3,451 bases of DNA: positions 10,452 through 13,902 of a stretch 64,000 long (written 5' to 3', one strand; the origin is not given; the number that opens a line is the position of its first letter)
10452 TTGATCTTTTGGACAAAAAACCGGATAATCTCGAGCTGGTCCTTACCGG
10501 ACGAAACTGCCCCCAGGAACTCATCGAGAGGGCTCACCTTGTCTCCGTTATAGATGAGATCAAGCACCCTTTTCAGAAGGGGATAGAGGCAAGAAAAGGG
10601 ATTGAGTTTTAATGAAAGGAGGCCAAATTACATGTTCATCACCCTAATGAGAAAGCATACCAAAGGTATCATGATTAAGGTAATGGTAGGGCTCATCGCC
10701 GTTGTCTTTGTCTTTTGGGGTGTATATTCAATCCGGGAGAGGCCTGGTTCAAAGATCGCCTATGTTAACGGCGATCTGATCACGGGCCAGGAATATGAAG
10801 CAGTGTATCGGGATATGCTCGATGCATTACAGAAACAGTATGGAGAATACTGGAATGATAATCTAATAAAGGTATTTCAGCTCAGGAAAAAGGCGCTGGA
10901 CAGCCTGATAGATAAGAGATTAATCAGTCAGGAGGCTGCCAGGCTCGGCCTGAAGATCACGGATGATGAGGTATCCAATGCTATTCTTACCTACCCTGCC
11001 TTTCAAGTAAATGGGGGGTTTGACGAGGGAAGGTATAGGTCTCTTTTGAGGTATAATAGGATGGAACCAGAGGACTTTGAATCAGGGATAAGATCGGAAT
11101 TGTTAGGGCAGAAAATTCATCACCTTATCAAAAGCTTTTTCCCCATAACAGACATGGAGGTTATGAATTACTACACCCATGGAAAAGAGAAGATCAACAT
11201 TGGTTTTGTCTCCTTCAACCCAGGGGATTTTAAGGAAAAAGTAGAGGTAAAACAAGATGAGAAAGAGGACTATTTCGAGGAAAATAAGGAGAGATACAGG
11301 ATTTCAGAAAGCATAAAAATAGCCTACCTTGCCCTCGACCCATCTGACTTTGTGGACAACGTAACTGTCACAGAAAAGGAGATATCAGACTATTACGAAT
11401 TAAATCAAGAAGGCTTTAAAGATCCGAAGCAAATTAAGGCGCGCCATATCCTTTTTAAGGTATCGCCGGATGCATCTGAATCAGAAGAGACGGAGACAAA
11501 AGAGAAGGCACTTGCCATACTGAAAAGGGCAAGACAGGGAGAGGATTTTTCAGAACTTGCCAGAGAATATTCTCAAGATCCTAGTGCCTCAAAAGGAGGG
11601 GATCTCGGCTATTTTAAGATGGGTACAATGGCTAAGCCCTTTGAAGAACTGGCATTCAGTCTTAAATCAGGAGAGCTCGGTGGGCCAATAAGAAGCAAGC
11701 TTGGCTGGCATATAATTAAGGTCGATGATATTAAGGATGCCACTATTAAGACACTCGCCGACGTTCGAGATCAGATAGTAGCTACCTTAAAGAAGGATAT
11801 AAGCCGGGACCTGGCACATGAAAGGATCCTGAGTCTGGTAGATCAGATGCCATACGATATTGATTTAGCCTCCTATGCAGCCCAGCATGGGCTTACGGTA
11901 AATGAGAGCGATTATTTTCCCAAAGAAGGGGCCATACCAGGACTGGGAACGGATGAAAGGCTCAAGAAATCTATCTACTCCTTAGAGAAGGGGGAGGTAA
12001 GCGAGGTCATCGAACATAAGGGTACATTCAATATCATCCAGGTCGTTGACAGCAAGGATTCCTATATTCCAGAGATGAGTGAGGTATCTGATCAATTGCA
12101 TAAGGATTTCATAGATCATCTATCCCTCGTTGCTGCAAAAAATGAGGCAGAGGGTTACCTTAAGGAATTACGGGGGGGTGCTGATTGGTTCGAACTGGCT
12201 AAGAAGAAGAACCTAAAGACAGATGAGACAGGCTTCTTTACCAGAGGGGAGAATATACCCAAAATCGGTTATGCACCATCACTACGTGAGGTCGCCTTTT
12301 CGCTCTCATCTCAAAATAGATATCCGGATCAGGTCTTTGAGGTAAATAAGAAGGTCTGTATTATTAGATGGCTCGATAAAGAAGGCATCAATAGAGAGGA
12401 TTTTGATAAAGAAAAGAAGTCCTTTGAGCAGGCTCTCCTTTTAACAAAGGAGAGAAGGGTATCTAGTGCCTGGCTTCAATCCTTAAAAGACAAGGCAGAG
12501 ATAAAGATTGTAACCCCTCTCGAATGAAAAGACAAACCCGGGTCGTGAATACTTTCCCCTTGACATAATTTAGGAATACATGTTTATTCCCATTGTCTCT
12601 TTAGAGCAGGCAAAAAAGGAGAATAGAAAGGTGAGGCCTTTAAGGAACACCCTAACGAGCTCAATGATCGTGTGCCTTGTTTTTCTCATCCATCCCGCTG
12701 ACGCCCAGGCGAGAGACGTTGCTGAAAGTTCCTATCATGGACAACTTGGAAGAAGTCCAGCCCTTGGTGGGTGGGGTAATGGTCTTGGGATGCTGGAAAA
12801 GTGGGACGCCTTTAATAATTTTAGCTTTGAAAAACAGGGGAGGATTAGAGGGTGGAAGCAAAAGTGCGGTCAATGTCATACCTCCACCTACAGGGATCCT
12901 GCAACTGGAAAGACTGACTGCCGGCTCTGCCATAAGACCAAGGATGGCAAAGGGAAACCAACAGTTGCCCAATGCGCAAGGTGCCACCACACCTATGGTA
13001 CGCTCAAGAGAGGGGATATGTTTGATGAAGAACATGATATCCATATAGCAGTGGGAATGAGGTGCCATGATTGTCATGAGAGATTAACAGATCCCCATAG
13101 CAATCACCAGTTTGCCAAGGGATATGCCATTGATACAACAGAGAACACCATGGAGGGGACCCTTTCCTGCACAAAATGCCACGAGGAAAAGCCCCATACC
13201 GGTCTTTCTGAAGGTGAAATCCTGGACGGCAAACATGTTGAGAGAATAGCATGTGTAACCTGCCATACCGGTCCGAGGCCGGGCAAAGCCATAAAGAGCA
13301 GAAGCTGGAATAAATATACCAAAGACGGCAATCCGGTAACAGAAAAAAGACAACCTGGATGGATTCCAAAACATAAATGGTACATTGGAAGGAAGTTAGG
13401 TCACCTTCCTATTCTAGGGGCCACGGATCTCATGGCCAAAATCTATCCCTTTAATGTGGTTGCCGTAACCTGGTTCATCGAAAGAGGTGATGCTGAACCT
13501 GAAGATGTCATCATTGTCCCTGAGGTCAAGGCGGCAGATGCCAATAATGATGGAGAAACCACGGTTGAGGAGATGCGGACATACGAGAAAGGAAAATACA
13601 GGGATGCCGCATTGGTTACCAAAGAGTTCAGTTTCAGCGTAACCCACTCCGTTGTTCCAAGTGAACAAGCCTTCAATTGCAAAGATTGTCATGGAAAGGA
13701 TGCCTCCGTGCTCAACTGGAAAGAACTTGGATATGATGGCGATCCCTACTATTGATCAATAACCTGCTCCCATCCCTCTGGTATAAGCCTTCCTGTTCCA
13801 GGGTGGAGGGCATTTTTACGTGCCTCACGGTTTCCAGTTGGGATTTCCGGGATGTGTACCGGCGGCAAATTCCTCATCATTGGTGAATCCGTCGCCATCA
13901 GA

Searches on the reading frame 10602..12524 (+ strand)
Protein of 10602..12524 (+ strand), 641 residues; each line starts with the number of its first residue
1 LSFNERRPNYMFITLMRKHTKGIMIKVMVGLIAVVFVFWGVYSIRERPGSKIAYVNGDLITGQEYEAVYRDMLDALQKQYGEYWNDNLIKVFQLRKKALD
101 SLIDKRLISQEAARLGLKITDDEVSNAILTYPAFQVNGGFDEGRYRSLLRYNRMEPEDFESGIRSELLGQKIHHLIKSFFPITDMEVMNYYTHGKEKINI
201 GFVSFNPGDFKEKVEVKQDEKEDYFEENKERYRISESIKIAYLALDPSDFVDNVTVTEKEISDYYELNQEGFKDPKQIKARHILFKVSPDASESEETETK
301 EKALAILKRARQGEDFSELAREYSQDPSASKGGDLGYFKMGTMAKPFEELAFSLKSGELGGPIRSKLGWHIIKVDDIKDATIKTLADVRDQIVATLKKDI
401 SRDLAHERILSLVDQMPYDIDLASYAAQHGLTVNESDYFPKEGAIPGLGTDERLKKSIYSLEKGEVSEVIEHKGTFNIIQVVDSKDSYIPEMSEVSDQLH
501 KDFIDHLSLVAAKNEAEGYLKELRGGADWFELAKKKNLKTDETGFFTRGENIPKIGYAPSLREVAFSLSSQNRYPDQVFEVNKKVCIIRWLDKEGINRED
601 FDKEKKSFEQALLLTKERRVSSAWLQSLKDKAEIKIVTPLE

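Call 44: search_protein_families(library=pfam, proteins=[window:10602-12524:+], max_evalue=0.001)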
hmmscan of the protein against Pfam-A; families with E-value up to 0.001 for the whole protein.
window:10602-12524:+ (641 aa): 6 families
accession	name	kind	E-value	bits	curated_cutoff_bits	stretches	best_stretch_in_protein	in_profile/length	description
PF13624.11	SurA_N_3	-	9e-49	165.9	27.2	1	13-172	2-161/162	SurA-like N-terminal domain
PF00639.27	Rotamase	-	6.6e-36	123.6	21.7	1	282-376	1-97/97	PPIC-type PPIASE domain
PF13616.12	Rotamase_3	-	1.9e-34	119.1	22.5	1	273-377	11-115/116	PPIC-type PPIASE domain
PF13623.11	SurA_N_2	-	1.8e-30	106.2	28.5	1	16-149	4-145/145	SurA-like N-terminal domain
PF13145.12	Rotamase_2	-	1.8e-27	97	27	1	256-390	1-121/121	PPIC-type PPIASE domain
PF09312.16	SurA_N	-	1.4e-06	28.9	30.8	1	52-172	5-117/118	SurA N-terminal domain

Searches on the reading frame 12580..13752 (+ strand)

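Call 44: search_protein_families(library=pfam, proteins=[window:12580-13752:+], max_evalue=0.001)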
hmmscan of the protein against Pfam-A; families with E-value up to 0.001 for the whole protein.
window:12580-13752:+ (391 aa): 4 families
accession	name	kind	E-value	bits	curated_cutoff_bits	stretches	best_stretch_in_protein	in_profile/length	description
PF14522.11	Cytochrome_C7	-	3.7e-15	55.9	24.8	2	150-230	3-67/67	Cytochrome c7 and related cytochrome c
PF14537.11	Cytochrom_c3_2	-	1.7e-06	28.8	25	0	112-168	7-66/79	Cytochrome c3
PF11783.13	Cytochrome_cB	-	1.1e-05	25.7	22.1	1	282-373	79-172/173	Cytochrome c bacterial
PF22113.1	Mtrc-MtrF_II-IV_dom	-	0.00015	21.8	30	0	112-205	82-167/176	Outer membrane cytochrome MtrC/MtrF-like, domains II/IV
